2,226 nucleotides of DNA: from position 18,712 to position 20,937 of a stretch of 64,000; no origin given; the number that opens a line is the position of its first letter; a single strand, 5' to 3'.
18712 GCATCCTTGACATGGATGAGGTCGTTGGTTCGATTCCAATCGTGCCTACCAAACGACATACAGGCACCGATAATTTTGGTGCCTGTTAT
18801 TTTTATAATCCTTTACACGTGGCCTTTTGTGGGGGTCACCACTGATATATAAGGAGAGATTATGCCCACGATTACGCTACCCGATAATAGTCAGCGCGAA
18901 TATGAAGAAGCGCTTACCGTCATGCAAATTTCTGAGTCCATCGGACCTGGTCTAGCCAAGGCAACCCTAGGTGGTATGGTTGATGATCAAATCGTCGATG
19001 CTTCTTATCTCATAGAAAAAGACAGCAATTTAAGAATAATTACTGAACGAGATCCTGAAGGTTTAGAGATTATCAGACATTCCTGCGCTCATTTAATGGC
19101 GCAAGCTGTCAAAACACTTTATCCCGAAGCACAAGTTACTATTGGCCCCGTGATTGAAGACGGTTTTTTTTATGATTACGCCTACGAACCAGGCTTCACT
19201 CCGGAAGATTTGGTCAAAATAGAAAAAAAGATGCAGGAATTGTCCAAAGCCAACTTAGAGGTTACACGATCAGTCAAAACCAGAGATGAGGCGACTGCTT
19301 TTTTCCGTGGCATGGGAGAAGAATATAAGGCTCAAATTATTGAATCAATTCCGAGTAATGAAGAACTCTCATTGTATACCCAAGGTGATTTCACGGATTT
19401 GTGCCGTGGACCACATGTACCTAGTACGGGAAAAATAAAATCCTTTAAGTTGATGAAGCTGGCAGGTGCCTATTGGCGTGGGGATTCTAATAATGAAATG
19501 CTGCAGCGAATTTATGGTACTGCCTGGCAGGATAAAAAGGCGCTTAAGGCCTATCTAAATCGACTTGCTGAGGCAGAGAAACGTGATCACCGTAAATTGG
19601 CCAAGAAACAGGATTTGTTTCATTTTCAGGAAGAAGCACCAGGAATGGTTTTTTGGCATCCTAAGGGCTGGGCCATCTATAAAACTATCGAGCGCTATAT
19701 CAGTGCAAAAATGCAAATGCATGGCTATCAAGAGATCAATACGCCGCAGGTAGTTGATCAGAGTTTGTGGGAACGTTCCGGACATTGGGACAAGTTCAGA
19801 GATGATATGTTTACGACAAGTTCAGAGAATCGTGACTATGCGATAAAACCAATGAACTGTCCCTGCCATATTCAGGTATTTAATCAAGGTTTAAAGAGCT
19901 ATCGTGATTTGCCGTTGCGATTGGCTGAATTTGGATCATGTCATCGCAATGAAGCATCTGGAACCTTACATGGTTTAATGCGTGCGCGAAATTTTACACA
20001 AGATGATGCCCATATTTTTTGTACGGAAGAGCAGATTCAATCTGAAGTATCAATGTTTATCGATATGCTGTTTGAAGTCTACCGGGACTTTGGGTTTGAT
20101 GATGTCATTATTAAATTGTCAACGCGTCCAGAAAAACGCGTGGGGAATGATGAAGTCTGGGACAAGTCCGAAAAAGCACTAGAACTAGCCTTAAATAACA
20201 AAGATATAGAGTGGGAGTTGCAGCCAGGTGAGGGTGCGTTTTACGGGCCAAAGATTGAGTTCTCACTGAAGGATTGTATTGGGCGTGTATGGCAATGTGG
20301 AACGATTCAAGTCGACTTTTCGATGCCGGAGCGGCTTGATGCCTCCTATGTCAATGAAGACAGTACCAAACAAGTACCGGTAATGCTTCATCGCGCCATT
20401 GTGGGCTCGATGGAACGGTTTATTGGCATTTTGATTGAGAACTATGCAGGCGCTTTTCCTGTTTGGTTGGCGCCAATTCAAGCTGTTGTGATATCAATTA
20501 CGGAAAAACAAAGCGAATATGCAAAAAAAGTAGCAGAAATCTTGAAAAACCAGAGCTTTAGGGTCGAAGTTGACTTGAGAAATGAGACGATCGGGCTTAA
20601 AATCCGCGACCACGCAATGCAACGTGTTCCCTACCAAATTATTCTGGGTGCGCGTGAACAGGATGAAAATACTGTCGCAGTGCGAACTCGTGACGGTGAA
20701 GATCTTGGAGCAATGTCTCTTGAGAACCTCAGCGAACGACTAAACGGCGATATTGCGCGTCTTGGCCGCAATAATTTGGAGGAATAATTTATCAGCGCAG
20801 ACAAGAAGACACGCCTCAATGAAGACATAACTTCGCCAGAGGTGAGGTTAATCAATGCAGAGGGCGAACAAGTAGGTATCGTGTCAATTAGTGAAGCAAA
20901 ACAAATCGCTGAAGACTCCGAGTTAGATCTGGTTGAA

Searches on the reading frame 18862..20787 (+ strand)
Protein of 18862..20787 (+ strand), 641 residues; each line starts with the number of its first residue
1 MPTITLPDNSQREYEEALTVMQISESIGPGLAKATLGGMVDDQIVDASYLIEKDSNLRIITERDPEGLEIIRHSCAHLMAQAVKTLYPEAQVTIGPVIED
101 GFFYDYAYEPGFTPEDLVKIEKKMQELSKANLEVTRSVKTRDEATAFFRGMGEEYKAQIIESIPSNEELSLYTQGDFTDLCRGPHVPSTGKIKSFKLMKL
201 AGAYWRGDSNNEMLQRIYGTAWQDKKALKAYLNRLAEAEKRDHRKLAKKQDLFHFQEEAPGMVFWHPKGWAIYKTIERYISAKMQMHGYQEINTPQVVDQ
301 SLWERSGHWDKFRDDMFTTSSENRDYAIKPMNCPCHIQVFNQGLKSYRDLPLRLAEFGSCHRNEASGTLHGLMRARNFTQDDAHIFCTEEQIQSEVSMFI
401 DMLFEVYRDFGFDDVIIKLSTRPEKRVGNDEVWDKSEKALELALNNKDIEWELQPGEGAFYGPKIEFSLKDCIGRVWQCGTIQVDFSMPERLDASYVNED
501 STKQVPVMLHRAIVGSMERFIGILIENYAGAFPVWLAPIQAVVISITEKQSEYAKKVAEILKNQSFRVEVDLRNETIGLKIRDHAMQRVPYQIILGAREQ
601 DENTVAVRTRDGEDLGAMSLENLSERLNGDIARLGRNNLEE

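Call 17: search_protein_families(library=ncbifam, proteins=[window:18862-20787:+], max_evalue=0.00001)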
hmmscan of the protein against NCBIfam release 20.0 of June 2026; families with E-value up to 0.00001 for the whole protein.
window:18862-20787:+ (641 aa): 14 families
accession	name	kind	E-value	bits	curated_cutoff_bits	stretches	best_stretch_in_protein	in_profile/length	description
TIGR00418.1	thrS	equivalog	9.8e-229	760.9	383.65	1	72-628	1-562/565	threonine--tRNA ligase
NF003068.0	PRK03991.1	equivalog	4.3e-67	226.9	484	1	236-633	192-594/613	threonine--tRNA ligase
NF006625.0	PRK09194.1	equivalog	6e-32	111.3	558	2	256-392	33-170/559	proline--tRNA ligase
TIGR00408.1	proS_fam_I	equivalog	8.1e-31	107.4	437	2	491-630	234-380/475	proline--tRNA ligase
NF008979.1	PRK12325.1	exception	2.4e-29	102.5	550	2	256-419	33-197/437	proline--tRNA ligase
TIGR00409.1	proS_fam_II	equivalog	3.5e-28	98.8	306.7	2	256-414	33-192/568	proline--tRNA ligase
NF003211.1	PRK04173.1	equivalog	5.6e-21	74.9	312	2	532-624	358-451/454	glycine--tRNA ligase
TIGR00442.1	hisS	equivalog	2.5e-20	72.9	286.75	2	261-425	5-165/406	histidine--tRNA ligase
TIGR00389.1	glyS_dimeric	equivalog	7.1e-17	61.1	243.3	1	532-627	465-561/565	glycine--tRNA ligase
NF011500.0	PRK14938.1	equivalog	4.8e-16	58.7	362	1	528-630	264-367/387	Ser-tRNA(Thr) hydrolase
TIGR00414.1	serS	equivalog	2.1e-11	43.5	301.65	1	230-411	129-315/418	serine--tRNA ligase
TIGR02367.1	PylS_Cterm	equivalog_domain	6.4e-08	32.2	178.15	1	275-402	30-156/242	pyrrolysine--tRNA(Pyl) ligase large subunit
NF040865.1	a_tRNA_ed_AlaXM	equivalog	2.6e-06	27.4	300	1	73-200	98-219/234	alanyl-tRNA editing protein AlaXM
NF002436.0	PRK01584.1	equivalog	3.7e-06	25.7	529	1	73-199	457-577/595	alanine--tRNA ligase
